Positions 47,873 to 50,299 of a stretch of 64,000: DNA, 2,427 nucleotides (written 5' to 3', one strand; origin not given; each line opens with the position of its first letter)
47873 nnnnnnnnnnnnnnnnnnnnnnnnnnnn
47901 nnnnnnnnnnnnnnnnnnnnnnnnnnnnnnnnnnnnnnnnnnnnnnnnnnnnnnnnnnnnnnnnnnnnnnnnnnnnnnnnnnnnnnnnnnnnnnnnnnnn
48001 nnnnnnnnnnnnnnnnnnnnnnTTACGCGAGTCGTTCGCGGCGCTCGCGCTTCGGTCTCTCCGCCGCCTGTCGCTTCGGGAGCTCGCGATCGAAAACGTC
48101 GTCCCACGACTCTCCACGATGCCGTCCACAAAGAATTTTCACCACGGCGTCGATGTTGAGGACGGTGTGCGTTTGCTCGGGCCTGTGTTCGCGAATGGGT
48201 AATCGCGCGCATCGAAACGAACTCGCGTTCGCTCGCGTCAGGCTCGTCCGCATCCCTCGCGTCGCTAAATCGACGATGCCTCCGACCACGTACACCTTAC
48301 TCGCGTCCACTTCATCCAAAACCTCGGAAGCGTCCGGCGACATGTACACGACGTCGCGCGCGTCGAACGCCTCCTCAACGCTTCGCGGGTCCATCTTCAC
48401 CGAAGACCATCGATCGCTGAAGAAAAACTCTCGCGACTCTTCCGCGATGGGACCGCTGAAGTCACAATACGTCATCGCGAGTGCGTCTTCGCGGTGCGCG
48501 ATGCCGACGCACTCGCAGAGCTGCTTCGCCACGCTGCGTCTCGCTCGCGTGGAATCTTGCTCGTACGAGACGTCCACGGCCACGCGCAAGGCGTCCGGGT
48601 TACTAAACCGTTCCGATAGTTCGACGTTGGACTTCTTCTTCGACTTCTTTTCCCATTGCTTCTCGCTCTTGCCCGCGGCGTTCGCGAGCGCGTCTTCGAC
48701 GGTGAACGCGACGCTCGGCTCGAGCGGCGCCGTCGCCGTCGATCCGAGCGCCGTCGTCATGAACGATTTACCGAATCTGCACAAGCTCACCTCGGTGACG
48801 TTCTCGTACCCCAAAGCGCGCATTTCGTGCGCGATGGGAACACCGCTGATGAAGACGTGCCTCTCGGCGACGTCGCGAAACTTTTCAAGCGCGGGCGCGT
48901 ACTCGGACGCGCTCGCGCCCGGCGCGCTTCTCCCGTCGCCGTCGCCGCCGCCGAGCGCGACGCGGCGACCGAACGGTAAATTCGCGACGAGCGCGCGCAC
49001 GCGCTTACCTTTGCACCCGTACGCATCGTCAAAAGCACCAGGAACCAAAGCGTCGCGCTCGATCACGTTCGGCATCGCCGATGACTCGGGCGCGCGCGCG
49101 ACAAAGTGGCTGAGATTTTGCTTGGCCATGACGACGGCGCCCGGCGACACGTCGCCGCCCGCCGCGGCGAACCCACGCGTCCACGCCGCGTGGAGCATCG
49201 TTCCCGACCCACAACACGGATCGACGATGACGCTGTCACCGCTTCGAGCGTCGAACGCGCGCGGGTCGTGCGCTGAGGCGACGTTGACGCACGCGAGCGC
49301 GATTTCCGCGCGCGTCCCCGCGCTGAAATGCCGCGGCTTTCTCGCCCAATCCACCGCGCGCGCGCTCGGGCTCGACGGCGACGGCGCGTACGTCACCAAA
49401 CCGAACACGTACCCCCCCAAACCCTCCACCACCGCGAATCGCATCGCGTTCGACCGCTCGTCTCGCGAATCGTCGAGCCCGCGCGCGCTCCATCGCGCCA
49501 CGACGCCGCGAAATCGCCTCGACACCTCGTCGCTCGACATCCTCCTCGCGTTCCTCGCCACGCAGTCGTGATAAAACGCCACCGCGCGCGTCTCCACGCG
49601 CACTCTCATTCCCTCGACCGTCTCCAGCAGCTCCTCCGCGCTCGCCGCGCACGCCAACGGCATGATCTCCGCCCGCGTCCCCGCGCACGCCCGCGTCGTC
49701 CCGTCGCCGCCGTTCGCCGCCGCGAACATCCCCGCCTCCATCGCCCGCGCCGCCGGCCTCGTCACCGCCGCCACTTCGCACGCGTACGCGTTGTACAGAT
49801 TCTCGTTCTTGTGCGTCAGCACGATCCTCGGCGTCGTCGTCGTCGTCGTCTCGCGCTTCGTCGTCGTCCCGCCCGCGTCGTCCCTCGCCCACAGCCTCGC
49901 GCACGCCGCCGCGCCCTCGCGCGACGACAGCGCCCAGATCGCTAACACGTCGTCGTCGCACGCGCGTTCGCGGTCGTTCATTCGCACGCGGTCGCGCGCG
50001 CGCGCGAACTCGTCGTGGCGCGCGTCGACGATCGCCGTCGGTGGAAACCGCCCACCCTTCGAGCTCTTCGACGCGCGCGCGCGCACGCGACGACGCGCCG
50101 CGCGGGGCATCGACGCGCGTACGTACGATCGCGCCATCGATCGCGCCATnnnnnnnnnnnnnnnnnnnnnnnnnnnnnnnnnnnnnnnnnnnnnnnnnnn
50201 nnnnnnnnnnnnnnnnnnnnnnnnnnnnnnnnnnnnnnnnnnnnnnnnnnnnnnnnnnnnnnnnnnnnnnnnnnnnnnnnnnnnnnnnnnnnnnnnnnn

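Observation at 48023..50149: Single ORF fusing an amino-methyltransferase domain (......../NLPFG) to a TRM10-type SPOUT domain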

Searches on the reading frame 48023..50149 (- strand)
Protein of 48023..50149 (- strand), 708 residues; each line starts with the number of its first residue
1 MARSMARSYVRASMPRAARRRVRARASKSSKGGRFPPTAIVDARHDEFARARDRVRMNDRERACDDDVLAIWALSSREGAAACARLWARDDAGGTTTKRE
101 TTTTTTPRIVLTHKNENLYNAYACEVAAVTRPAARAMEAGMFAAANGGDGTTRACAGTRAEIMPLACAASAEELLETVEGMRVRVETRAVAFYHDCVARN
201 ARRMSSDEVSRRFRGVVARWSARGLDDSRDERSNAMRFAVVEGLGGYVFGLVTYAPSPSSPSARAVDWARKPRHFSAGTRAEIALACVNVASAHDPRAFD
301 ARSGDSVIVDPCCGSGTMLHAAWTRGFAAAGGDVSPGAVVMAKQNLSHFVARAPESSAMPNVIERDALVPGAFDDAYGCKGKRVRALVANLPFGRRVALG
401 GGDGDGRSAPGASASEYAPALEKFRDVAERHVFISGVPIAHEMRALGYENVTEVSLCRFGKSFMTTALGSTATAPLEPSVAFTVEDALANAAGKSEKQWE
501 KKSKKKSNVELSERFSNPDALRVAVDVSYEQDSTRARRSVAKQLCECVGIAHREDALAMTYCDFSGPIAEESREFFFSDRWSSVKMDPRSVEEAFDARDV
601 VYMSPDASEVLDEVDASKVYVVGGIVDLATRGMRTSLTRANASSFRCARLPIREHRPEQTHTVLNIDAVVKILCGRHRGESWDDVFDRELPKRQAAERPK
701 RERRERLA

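Call 4: search_protein_families(library=pfam, proteins=[window:48023-50149:-], max_evalue=1)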
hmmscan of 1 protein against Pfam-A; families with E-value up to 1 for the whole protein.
window:48023-50149:- (708 aa): 4 families
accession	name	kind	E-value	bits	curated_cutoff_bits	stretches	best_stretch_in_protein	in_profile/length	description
PF01746.26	tRNA_m1G_MT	-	1.1e-07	32.2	27.3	1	585-693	69-194/195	tRNA (Guanine-1)-methyltransferase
PF01170.24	UPF0020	-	0.0019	18.4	22.3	1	277-319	10-43/197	RMKL-like, methyltransferase domain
PF11599.14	AviRa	-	0.033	14.1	25.7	1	304-347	52-98/232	RRNA methyltransferase AviRa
PF13649.12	Methyltransf_25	-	0.052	14.7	27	1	308-347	1-42/97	Methyltransferase domain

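Call 5: search_protein_families(library=ncbifam, proteins=[window:48023-50149:-], max_evalue=1)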
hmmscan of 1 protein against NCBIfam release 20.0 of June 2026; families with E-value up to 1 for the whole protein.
window:48023-50149:- (708 aa): 5 families
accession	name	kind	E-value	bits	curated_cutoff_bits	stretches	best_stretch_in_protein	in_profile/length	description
NF033398.1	rRNA_meth_EmtA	equivalog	3.7e-05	23.3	625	1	294-398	177-266/336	EmtA family 23S rRNA (guanine(2470)) methyltransferase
TIGR01177.1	TIGR01177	hypoth_equivalog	0.0025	17.2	316.55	1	302-355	181-233/330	TIGR01177 family methyltransferase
TIGR03534.1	RF_mod_PrmC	equivalog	0.045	13.2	199.1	1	306-352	90-138/253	peptide chain release factor N(5)-glutamine methyltransferase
NF041071.1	Trm10_mtase_Thprot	equivalog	0.046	12.5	330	1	494-639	66-207/296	tRNA (adenine(9)-N1)-methyltransferase Trm10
NF006369.1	PRK08594.1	equivalog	0.048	13.1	370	1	479-576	19-114/256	enoyl-ACP reductase FabI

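Call 6: search_solved_structures(query=window:48023-50149:-, max_evalue=1, show_alignments=3)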
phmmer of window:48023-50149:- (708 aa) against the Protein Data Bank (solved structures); distinct sequences matched with E-value up to 1: 20.
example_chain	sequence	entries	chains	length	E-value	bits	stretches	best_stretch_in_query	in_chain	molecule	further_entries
4jwf_A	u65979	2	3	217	8.9e-11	44.1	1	509-695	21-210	tRNA (guanine(9)-N1)-methyltransferase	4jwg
4jwh_A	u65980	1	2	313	1.7e-10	43.1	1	507-695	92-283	tRNA (guanine(9)-N1)-methyltransferase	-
4fmw_A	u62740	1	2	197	9.2e-10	40.7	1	521-694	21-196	RNA (guanine-9-)-methyltransferase domain-containing protein 2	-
8cbo_E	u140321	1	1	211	1.4e-06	30.2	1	524-694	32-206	tRNA methyltransferase 10 homolog C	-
5nfj_A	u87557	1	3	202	1.5e-06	30.1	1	525-694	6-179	Mitochondrial ribonuclease P protein 1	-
9xzq_B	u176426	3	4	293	1.5e-06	30.1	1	593-696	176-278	tRNA (guanine(9)-N1)-methyltransferase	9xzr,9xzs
4jwj_A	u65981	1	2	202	2.1e-06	29.7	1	593-693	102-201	tRNA (guanine(9)-N1)-methyltransferase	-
8rr1_F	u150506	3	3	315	3.9e-06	28.7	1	524-694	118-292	tRNA methyltransferase 10 homolog C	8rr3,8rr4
9ey0_F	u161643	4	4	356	5.3e-06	28.3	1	524-694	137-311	tRNA methyltransferase 10 homolog C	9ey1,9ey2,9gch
7onu_F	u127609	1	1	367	5.5e-06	28.2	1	524-694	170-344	tRNA methyltransferase 10 homolog C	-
8cbk_F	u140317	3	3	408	7.1e-06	27.9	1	524-694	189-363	tRNA methyltransferase 10 homolog C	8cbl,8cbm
7pkq_k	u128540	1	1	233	0.12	13.9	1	456-496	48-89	uS11m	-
3fov_A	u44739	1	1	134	0.18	13.3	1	201-304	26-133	UPF0102 protein RPA0323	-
3gnt_A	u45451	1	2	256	0.48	11.9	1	478-577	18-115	Enoyl-[acyl-carrier-protein] reductase [NADH]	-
4fs3_A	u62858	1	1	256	0.48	11.9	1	478-577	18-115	Enoyl-[acyl-carrier-protein] reductase [NADPH] FabI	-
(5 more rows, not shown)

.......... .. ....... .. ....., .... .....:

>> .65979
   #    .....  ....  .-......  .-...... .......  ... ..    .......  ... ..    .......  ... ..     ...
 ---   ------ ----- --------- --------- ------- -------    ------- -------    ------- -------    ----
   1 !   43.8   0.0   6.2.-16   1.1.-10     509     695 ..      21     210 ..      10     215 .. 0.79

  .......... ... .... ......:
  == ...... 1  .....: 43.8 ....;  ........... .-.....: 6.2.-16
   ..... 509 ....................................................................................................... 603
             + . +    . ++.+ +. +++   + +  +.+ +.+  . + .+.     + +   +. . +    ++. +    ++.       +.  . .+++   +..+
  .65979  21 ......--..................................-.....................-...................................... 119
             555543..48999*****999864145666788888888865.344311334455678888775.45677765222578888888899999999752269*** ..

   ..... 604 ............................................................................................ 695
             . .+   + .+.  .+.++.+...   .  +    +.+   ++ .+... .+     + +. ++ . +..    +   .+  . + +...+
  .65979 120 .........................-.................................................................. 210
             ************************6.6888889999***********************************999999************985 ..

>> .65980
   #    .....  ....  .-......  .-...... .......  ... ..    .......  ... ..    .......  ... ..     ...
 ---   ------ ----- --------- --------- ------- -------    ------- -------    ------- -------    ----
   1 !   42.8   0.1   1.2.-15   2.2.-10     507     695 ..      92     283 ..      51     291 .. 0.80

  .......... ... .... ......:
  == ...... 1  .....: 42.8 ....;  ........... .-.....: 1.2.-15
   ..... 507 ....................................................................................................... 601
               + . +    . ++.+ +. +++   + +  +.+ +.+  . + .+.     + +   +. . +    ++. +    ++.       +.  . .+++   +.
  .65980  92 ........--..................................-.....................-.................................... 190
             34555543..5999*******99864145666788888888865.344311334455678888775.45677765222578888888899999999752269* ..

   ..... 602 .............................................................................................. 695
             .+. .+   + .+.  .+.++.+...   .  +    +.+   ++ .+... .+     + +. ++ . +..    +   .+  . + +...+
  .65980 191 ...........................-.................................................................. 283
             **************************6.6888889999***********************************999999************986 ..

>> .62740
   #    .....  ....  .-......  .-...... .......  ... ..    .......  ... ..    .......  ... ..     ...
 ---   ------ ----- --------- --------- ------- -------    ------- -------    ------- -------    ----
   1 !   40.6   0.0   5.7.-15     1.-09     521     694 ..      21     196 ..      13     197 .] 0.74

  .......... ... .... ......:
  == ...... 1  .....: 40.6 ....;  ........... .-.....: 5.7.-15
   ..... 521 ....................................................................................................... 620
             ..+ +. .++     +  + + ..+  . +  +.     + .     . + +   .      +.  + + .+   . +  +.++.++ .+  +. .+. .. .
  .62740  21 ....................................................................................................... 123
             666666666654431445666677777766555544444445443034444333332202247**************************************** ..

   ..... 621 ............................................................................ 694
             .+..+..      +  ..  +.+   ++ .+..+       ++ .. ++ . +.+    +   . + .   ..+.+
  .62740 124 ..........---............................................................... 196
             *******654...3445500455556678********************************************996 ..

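Call 7: find_homologous_proteins(query=window:48023-50149:-, max_evalue=0.001)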
Query window:48023-50149:- (708 aa): 28 proteins with E <= 0.001 among 8000 candidates.
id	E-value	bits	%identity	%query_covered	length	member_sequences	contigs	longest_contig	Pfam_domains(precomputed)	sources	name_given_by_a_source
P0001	0.0e+0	1535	98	100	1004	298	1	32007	PF27710.1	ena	-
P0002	0.0e+0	1382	91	94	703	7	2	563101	PF27710.1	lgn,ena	-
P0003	2.3e-294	996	69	94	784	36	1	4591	PF27710.1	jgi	-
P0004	2.8e-289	979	71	89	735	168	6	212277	PF27710.1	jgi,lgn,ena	-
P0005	5.0e-272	922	68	90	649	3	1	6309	PF27710.1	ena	-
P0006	6.0e-267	905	70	84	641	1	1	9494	PF27710.1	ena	-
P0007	3.2e-266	903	63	96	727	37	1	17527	PF27710.1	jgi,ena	-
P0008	1.4e-265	901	62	94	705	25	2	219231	PF27710.1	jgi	-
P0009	4.1e-257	873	62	98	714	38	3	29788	PF27710.1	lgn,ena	-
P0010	4.6e-249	846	69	79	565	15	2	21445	PF27710.1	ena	-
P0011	9.0e-245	832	82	63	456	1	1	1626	PF27710.1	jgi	jgi:hypothetical protein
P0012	2.2e-219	748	56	98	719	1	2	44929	PF27710.1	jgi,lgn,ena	-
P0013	5.8e-129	450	41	84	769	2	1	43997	PF27710.1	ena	-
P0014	9.1e-122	426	38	46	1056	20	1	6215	PF27710.1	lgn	-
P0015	7.8e-120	419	36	97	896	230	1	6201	PF27710.1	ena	-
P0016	7.5e-117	410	37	46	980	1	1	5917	PF27710.1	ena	-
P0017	1.2e-116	409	38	46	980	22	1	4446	PF27710.1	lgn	-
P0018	4.6e-115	404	40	46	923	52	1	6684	PF27710.1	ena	-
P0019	1.1e-114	402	37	84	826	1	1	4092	PF27710.1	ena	-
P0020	3.2e-114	401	37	96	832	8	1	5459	PF27710.1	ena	-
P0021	1.3e-110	389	37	46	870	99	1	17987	PF27710.1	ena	-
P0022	1.0e-109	386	39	46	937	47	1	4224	PF27710.1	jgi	-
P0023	2.2e-107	378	34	97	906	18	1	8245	PF27710.1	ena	-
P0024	1.0e-104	369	37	45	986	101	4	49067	PF27710.1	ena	-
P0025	2.4e-87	312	35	84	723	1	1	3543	PF13847.13,PF27710.1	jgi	-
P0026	1.4e-84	303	35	84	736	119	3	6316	PF13847.13,PF27710.1,PF01555.25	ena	-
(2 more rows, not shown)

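Call 20: find_encoding_contigs(protein=P0002, flank=4000, max_places=3)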
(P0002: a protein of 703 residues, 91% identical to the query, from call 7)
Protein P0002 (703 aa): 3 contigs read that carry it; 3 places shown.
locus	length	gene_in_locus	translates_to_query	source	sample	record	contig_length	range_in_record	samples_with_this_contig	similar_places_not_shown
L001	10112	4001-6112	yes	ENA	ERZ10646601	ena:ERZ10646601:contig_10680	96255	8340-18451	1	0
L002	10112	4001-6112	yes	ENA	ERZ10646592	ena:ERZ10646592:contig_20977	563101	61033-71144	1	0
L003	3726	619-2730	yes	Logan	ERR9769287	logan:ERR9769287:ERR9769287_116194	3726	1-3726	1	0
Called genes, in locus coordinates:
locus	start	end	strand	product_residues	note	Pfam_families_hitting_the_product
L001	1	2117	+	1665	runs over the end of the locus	PF00646:F-box (weak), PF12937:F-box-like (faint), PF00176:SNF2-rel_dom, PF00271:Helicase_C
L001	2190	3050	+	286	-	PF09755:DUF2046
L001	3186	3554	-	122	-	-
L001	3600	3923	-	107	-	-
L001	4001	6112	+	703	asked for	PF27710:TRM10_TRM10A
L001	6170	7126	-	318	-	-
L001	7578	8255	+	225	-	-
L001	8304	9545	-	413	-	PF00465:Fe-ADH, PF13685:Fe-ADH_2 (weak), PF25137:ADH_Fe_C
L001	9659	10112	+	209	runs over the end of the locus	PF10159:MMtag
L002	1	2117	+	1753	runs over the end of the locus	PF00646:F-box (weak), PF12937:F-box-like (faint), PF00176:SNF2-rel_dom, PF00271:Helicase_C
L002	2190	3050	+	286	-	PF09755:DUF2046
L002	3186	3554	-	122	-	-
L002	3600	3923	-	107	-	-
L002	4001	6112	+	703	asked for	PF27710:TRM10_TRM10A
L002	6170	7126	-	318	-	-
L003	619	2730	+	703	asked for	PF27710:TRM10_TRM10A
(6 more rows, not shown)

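Call 21: list_cluster_members(proteins=[P0002, P0004, P0008, P0012, P0013, P0015, P0024, P0026, P0023])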
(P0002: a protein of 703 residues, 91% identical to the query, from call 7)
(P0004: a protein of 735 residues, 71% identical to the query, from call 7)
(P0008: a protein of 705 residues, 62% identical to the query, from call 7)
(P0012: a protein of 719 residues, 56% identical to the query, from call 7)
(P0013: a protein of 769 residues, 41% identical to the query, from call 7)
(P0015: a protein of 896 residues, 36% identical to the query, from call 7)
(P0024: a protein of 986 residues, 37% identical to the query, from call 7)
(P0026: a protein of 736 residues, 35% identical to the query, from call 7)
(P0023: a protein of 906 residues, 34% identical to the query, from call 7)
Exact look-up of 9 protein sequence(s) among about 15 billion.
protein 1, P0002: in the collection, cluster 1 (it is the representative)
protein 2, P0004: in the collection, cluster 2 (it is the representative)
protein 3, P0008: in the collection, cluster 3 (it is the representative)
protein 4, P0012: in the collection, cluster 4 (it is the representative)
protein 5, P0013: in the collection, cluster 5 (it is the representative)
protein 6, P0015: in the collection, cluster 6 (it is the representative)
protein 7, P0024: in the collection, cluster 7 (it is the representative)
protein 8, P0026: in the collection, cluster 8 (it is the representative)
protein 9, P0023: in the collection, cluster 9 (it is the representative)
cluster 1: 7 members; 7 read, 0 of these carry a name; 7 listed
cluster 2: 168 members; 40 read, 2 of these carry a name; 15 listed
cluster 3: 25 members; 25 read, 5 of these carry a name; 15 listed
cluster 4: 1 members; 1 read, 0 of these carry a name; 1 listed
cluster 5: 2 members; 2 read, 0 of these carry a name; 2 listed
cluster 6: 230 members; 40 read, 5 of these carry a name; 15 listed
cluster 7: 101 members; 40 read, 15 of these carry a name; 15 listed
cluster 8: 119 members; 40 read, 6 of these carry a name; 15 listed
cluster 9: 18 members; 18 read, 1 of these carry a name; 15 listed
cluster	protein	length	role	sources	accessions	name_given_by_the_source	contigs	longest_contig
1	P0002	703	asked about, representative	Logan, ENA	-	-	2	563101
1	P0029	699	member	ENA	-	-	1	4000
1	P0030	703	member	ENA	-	-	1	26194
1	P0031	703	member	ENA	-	-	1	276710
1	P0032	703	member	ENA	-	-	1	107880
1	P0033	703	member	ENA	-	-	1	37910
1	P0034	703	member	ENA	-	-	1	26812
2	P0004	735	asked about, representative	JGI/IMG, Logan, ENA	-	-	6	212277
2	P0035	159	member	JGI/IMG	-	Uncharacterized conserved protein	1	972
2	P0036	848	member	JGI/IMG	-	Trm5-related predicted tRNA methylase/tRNA G10 N-methylase Trm11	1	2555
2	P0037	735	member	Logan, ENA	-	-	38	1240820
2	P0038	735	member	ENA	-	-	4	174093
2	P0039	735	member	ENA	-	-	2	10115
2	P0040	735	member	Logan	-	-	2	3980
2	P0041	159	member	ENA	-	-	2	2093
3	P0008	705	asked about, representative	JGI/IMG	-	-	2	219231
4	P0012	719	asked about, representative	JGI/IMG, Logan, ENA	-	-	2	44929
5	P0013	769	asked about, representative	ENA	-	-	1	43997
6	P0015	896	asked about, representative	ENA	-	-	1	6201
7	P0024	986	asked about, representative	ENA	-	-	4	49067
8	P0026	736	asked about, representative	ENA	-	-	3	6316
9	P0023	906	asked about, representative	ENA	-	-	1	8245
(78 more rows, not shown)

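Call 22: predict_structure(alignment_id=A1)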
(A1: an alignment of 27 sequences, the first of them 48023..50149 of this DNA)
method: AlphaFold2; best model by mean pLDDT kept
length: 708 residues; sequences in the alignment: 27
mean_pLDDT: 78.9   pTM: 0.65
mean pLDDT of the five models: 78.9, 77.3, 77.0, 74.5, 74.4
residues with pLDDT >= 90: 247; 70-90: 290; 50-70: 85; < 50: 86
segments of 3 or more residues with pLDDT < 50: 1-32, 60-63, 90-103, 401-410, 626-630, 697-708
pLDDT, mean of each block of 10 residues (from residue 1): 28 28 35 66 68 56 62 83 77 39 67 83 91 81 75 86 93 95 86 88 88 92 79 80 92 75 64 67 92 90 93 88 91 88 86 67 90 90 93 58 42 79 93 93 96 92 93 88 89 66 60 89 90 78 91 90 90 82 91 92 90 93 62 71 91 84 84 94 90 53 44
secondary structure, 60 per line:
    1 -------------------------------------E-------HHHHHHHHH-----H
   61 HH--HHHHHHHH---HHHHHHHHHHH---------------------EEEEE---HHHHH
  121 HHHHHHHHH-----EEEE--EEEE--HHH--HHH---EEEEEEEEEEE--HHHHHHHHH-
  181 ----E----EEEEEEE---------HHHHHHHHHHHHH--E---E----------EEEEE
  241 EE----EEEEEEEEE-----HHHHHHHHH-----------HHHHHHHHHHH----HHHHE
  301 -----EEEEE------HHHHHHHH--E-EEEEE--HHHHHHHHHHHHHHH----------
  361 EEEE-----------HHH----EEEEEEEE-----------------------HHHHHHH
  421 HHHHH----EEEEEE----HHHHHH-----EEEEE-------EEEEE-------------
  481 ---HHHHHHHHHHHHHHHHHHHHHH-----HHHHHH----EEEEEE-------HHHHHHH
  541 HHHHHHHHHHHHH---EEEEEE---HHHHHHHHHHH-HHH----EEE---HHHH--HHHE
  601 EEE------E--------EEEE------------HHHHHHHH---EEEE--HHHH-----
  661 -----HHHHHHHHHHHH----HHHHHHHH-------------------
elements in order (helices of 4 or more, strands of 3 or more residues): H46-54 H65-72 H76-86 E108-112 H116-129 E135-138 E141-144 E158-168 H171-179 E190-196 H206-218 E236-242 E247-255 H261-269 H281-291 H296-299 E306-310 H317-324 E329-333 H336-350 E361-364 E383-390 H414-425 E430-435 H440-445 E451-455 E463-467 H484-505 H511-516 E521-526 H534-553 E557-562 H566-576 E585-587 H591-594 E600-603 E619-622 H635-642 E646-649 H652-655 H666-677 H682-689
